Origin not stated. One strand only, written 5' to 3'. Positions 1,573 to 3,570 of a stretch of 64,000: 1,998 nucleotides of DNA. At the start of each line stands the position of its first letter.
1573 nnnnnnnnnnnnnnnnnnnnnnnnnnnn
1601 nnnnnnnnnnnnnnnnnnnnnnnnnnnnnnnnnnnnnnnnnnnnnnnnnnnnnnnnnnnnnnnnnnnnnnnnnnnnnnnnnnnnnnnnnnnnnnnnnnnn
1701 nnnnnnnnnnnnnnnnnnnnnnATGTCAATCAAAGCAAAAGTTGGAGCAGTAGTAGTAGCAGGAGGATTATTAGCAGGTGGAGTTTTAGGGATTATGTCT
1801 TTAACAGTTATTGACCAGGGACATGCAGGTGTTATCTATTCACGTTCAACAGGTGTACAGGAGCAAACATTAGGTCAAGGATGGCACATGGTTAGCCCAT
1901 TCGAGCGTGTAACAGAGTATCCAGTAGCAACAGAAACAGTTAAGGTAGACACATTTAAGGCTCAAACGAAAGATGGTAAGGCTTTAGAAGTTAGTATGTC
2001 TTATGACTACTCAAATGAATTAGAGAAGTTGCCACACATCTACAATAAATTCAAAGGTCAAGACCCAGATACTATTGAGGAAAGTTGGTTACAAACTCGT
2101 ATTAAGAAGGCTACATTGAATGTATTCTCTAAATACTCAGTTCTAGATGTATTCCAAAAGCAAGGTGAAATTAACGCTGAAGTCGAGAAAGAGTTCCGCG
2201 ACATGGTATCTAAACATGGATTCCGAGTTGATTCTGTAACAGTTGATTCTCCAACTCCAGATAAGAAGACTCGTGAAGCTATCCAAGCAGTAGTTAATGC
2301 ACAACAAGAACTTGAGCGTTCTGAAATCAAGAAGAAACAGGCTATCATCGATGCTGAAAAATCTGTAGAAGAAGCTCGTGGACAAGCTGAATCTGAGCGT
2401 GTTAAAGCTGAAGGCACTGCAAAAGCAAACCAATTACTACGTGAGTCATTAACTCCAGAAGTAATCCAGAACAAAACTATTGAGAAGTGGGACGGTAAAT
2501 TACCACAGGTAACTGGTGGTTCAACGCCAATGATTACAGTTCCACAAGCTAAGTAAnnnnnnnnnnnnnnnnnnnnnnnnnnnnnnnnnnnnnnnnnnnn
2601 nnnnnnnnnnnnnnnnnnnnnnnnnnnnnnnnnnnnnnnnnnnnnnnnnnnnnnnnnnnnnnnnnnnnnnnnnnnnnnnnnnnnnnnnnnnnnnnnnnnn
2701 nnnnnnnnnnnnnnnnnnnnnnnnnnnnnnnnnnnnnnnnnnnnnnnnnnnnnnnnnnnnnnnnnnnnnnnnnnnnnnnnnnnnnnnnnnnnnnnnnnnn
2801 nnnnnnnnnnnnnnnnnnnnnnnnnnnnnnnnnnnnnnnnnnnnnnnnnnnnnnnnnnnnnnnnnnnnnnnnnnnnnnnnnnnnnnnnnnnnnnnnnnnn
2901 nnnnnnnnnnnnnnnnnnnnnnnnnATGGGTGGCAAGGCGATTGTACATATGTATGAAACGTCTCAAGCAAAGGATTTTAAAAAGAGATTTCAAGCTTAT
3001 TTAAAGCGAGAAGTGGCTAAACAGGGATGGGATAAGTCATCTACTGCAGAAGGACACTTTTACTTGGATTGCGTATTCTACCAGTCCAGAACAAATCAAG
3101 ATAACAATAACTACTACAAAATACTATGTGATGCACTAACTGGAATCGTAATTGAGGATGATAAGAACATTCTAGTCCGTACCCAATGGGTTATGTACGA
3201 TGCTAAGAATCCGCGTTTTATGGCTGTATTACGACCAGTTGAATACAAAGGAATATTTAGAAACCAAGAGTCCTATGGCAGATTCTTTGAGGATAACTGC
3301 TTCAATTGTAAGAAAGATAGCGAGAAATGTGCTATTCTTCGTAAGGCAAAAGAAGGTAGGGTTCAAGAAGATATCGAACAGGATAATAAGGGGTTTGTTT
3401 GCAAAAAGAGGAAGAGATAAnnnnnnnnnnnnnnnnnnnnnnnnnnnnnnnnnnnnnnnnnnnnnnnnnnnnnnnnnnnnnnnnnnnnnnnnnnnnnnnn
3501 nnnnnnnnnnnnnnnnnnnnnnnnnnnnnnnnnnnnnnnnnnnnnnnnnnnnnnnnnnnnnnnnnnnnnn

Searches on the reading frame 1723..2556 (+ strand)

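Call 29: search_protein_families(library=pfam, max_evalue=0.01, proteins=[window:1723-2556:+])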
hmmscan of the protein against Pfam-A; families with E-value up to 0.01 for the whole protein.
window:1723-2556:+ (277 aa): 1 family
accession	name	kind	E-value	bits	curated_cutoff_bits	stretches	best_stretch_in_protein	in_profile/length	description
PF01145.31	Band_7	-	6.4e-29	101.7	23.6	1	29-207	2-168/176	SPFH domain / Band 7 family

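Call 30: search_protein_families(library=phrogs, max_evalue=0.001, proteins=[window:1723-2556:+])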
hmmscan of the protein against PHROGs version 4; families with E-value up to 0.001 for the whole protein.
window:1723-2556:+ (277 aa): 4 families
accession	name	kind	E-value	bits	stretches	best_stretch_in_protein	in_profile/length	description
phrog_200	-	other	8.2e-71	240.1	1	5-275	78-361/379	lipoprotein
phrog_38808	-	unknown function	2.1e-06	29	1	218-273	8-67/68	-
phrog_11227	-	other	2.9e-05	25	1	190-244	39-93/138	protease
phrog_11908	-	unknown function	0.00026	20.9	0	4-89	4-86/430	-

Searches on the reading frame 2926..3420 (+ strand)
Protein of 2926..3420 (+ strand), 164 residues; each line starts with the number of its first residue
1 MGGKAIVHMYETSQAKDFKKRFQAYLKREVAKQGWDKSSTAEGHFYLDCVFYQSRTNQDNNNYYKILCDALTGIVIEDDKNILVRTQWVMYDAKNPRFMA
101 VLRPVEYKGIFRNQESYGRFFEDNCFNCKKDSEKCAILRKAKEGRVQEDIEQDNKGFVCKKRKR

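Call 38: search_protein_families(library=ncbifam, max_evalue=0.1, proteins=[window:2926-3420:+])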
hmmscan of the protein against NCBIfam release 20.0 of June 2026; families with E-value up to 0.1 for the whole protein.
window:2926-3420:+ (164 aa): 0 families

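Call 56: search_protein_families(library=pfam, max_evalue=0.01, proteins=[window:2926-3420:+])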
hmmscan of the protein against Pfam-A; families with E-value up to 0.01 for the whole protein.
window:2926-3420:+ (164 aa): 1 family
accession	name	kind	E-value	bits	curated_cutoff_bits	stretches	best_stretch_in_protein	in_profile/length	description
PF05866.16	RusA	-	1e-08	36.2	22.8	1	5-97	17-118/124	Endodeoxyribonuclease RusA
